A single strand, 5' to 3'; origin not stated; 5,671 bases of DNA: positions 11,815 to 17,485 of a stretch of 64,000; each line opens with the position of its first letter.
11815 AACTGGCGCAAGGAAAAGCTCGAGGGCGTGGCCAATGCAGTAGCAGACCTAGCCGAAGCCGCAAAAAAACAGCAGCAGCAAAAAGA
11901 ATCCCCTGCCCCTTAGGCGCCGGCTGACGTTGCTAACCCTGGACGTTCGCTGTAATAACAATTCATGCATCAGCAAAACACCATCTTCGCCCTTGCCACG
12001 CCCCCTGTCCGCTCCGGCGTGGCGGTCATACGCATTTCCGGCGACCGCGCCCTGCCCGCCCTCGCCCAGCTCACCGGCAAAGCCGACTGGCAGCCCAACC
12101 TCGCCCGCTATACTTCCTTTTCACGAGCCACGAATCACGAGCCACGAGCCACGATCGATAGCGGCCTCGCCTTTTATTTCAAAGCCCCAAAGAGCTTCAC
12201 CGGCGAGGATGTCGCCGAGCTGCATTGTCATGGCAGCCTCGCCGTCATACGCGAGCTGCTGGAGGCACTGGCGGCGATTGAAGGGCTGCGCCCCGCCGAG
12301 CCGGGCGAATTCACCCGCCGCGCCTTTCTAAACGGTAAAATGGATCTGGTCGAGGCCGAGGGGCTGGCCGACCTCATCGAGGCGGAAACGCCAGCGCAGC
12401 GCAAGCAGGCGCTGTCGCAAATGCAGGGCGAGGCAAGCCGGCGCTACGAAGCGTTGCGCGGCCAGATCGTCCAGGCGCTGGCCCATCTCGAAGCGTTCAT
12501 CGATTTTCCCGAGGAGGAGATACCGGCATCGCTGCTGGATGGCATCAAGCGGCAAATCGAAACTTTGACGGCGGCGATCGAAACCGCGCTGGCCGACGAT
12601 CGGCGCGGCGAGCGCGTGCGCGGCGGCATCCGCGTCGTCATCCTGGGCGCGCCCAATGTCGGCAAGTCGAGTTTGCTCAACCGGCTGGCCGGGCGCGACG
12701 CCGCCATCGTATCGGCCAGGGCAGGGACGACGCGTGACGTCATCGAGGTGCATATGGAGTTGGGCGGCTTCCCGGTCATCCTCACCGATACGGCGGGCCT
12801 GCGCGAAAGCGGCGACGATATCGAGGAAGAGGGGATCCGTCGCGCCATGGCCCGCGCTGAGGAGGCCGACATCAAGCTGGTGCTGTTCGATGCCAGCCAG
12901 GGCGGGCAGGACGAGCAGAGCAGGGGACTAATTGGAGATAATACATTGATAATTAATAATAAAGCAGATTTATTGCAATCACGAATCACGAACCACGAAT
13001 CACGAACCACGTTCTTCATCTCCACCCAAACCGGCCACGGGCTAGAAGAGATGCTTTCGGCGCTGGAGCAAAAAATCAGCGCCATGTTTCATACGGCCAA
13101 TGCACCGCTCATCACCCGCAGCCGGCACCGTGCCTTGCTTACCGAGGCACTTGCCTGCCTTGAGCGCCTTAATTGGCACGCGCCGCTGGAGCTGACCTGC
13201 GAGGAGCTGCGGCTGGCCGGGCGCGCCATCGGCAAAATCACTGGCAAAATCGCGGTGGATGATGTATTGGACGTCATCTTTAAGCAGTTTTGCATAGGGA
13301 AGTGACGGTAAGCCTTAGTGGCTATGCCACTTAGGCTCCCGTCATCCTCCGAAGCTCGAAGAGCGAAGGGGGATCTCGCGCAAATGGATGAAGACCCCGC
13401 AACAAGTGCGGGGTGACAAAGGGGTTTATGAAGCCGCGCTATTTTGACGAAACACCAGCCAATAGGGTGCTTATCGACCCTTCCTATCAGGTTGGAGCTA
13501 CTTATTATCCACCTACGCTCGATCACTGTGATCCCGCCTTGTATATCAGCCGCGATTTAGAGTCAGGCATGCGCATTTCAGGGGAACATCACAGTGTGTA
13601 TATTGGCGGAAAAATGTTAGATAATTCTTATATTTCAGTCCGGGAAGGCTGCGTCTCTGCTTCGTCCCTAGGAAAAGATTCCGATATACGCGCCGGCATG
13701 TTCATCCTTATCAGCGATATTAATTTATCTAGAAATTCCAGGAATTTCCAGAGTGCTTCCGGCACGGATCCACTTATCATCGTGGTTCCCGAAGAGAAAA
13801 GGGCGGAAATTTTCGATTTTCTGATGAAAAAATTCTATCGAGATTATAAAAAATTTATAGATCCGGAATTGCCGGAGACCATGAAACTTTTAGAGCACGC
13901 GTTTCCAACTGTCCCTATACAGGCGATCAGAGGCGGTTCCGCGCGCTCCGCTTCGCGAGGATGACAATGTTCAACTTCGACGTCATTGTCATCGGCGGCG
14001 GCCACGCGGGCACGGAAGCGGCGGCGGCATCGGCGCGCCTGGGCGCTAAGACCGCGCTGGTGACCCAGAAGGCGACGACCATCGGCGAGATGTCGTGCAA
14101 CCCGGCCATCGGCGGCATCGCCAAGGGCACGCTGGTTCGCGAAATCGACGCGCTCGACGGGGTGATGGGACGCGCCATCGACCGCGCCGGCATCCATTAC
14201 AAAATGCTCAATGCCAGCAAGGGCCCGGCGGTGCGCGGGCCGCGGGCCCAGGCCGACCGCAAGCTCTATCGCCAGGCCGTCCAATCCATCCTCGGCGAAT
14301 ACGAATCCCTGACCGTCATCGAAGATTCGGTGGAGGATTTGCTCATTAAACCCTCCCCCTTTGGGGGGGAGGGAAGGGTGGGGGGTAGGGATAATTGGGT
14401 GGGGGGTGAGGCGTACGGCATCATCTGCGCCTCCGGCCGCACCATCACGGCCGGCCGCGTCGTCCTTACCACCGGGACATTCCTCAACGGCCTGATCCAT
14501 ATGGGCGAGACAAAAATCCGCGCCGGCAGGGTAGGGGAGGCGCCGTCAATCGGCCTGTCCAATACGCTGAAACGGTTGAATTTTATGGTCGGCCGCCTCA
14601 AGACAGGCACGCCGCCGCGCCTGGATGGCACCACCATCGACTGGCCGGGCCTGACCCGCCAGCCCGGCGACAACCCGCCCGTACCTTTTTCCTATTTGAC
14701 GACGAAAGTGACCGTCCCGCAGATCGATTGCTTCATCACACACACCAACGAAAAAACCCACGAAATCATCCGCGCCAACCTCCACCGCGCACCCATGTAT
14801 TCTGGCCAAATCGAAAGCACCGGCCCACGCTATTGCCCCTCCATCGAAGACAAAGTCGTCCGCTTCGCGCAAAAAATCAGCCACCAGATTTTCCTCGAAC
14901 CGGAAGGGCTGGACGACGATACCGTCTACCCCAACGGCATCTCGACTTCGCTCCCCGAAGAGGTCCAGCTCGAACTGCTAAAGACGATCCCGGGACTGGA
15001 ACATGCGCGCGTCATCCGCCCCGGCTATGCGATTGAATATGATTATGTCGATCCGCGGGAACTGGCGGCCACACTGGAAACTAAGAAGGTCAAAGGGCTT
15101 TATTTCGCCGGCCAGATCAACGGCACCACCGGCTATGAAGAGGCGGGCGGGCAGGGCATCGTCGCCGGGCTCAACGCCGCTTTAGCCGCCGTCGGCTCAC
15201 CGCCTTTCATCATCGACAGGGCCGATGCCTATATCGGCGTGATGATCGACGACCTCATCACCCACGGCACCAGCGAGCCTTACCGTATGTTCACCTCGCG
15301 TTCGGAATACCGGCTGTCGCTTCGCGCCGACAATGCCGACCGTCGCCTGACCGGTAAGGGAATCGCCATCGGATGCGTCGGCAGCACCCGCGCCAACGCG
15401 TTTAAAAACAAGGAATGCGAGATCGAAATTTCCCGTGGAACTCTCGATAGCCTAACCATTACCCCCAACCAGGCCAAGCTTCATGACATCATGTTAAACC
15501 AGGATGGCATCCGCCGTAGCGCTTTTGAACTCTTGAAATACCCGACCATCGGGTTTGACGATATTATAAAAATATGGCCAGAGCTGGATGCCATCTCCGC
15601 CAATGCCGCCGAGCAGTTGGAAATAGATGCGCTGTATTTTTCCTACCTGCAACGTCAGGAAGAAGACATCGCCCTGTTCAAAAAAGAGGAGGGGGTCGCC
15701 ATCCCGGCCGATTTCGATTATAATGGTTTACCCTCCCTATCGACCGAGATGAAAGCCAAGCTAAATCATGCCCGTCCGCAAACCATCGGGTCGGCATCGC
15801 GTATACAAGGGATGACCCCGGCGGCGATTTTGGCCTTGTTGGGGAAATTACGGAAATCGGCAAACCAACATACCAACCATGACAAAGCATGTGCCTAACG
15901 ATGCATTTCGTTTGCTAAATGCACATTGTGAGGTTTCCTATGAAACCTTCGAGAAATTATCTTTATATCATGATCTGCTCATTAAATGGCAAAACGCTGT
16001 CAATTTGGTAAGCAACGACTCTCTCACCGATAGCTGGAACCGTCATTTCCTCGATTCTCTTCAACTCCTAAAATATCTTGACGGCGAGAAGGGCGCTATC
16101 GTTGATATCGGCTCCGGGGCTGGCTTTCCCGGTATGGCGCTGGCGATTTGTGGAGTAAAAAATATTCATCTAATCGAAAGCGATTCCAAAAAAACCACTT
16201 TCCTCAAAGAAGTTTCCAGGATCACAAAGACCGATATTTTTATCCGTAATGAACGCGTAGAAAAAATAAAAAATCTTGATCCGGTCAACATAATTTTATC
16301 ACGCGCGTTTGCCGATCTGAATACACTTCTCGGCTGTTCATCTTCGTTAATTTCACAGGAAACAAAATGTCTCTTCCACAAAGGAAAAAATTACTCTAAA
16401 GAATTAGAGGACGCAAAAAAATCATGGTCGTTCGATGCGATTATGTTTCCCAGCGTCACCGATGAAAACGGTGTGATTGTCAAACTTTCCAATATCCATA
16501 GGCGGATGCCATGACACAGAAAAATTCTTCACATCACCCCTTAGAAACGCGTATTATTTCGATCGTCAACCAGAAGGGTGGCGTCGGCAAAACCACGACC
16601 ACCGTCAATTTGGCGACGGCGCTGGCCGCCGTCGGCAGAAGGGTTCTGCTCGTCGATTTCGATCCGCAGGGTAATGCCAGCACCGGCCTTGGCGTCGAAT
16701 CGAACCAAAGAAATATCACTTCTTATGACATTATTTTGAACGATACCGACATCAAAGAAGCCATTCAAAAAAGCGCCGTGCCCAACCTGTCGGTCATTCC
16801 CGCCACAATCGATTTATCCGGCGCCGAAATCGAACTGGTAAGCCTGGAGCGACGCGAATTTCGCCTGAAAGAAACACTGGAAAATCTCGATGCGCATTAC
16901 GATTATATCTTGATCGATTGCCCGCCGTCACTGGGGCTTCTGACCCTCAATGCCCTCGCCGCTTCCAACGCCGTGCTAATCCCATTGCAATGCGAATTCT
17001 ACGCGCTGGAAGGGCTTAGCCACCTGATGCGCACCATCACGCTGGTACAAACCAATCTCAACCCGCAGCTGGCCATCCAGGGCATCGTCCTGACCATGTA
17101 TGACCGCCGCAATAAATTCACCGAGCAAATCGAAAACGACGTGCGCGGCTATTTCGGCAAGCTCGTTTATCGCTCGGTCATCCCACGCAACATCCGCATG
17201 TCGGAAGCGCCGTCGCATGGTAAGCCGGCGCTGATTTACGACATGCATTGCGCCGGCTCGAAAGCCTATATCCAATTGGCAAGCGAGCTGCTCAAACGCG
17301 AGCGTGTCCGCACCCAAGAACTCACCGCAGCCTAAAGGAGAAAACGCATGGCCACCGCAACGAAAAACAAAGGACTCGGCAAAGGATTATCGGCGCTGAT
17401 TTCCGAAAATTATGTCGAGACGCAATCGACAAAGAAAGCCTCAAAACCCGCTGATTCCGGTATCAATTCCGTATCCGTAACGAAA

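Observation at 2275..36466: Five families of inverted tandem-heptamer/octamer hairpin elements colonise housekeeping genes in frame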

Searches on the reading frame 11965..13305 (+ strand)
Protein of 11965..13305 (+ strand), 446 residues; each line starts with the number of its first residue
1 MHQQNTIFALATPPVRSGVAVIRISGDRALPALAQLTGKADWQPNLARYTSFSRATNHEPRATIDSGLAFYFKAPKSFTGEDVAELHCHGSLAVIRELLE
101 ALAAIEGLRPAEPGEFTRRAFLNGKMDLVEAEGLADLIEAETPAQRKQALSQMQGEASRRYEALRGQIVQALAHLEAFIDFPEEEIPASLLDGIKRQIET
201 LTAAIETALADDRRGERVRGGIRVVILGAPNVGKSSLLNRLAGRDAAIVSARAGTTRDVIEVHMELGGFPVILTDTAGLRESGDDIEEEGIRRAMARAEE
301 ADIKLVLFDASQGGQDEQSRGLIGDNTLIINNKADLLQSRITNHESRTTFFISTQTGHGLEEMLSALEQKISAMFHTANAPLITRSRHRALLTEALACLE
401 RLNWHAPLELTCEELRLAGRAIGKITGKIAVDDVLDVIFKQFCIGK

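Call 7: search_protein_families(library=ncbifam, proteins=[window:11965-13305:+], max_evalue=0.00001)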
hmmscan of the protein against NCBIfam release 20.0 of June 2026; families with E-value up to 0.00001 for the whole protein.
window:11965-13305:+ (446 aa): 14 families
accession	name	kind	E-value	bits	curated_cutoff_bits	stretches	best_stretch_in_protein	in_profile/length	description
NF003661.0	PRK05291.1-3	equivalog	9.8e-170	565.7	380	1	3-446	2-448/448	tRNA uridine-5-carboxymethylaminomethyl(34) synthesis GTPase MnmE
TIGR00450.1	mnmE_trmE_thdF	equivalog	2.9e-100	336.5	252.6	1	11-446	1-446/446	tRNA uridine-5-carboxymethylaminomethyl(34) synthesis GTPase MnmE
TIGR03594.1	GTPase_EngA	equivalog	7.4e-29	101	306.7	1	196-377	147-352/432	ribosome biogenesis GTPase Der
TIGR03918.1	GTP_HydF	equivalog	7.2e-23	81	325.55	1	222-375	8-171/392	[FeFe] hydrogenase H-cluster maturation GTPase HydF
NF000908.1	PRK00089.1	equivalog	5.5e-22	78.4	237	1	224-395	6-191/291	GTPase Era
TIGR00231.1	small_GTP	domain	4.1e-19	68.9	42.5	1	222-338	4-126/164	GTP-binding protein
NF002828.0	PRK03003.1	equivalog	4.7e-19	68.3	631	1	201-320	193-315/477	ribosome biogenesis GTPase Der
NF007071.0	PRK09518.1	equivalog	7.4e-17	61.1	953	1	201-320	424-546/706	bifunctional cytidylate kinase/GTPase Der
TIGR00436.1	era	equivalog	3.2e-14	52.9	116.25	1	223-396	2-188/270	GTPase Era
TIGR03596.1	GTPase_YlqF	equivalog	5.1e-14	52.3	208.2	1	199-278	92-172/276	ribosome biogenesis GTPase YlqF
TIGR03156.1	GTP_HflX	equivalog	1.5e-08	34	216.75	1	195-370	160-350/351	GTPase HflX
TIGR00437.1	feoB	equivalog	5.5e-08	32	315.65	1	228-312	1-84/594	ferrous iron transport protein B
TIGR03597.1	GTPase_YqeH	equivalog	2.3e-07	30.3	297.4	1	219-282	153-218/361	ribosome biogenesis GTPase YqeH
TIGR03598.1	GTPase_YsxC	equivalog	6.7e-06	25.9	124.45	0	221-259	18-57/186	ribosome biogenesis GTP-binding protein YihA/YsxC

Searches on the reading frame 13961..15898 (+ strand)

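Call 7: search_protein_families(library=ncbifam, proteins=[window:13961-15898:+], max_evalue=0.00001)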
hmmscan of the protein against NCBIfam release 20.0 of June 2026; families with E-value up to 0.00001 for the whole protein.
window:13961-15898:+ (645 aa): 3 families
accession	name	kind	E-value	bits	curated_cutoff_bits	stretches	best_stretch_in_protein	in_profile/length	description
TIGR00136.1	mnmG_gidA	equivalog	1.8e-246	819.4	524.85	1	6-632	1-614/616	tRNA uridine-5-carboxymethylaminomethyl(34) synthesis enzyme MnmG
NF003739.0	PRK05335.1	equivalog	3.3e-21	75.6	262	1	326-431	280-385/441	methylenetetrahydrofolate--tRNA-(uracil(54)-C(5))-methyltransferase (FADH(2)-oxidizing) TrmFO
TIGR00137.1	gid_trmFO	equivalog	2.4e-17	62.9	428.65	1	326-435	277-386/433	FADH(2)-oxidizing methylenetetrahydrofolate--tRNA-(uracil(54)-C(5))-methyltransferase TrmFO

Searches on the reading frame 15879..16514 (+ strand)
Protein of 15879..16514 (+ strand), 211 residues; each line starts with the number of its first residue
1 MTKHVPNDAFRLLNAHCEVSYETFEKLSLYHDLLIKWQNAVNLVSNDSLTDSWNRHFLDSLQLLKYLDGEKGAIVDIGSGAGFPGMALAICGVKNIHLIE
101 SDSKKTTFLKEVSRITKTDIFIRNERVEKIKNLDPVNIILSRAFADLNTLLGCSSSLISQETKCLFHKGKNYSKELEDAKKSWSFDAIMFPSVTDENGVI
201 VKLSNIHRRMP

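Call 77: search_protein_families(library=pfam, proteins=[window:15879-16514:+], max_evalue=0.001)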
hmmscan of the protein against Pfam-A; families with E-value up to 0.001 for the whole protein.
window:15879-16514:+ (211 aa): 1 family
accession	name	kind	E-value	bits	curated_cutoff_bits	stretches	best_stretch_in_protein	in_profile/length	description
PF02527.21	GidB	-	1.2e-43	149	27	1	25-189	3-169/184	rRNA small subunit methyltransferase G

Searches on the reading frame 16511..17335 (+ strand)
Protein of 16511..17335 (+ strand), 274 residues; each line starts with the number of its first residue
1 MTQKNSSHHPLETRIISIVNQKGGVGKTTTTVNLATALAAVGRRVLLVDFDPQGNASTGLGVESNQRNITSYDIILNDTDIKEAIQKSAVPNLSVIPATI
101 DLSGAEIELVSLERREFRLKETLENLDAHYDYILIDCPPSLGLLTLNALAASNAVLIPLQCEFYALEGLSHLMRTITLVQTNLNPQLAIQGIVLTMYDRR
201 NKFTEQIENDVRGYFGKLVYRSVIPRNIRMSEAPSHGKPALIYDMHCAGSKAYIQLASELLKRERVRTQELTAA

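Call 77: search_protein_families(library=pfam, proteins=[window:16511-17335:+], max_evalue=0.001)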
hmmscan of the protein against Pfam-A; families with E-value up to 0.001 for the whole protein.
window:16511-17335:+ (274 aa): 8 families
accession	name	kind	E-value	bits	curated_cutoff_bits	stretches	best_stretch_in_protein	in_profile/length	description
PF13614.12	AAA_31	-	8.1e-70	234.8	27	1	13-189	1-177/177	AAA domain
PF01656.29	CbiA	-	1.4e-29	103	25.4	1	16-239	1-124/125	CobQ/CobB/MinD/ParA nucleotide binding domain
PF09140.17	MipZ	-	3.2e-12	46.8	20.7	1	15-167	2-137/262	ATPase MipZ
PF06564.18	CBP_BcsQ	-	1.6e-11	44.6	21.3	1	16-156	4-142/234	Cellulose biosynthesis protein BcsQ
PF10609.15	ParA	-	1.9e-11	44.3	27.1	1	14-147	4-129/246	NUBPL iron-transfer P-loop NTPase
PF00142.24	Fer4_NifH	-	2.3e-09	37.6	25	1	20-264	6-248/271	4Fe-4S iron sulfur cluster binding proteins, NifH/frxC family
PF02374.21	ArsA_ATPase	-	5.3e-08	32.9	24.3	1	18-145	5-143/305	Anion-transporting ATPase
PF07015.17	VirC1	-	7.3e-05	22.6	24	0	15-51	3-39/231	VirC1 protein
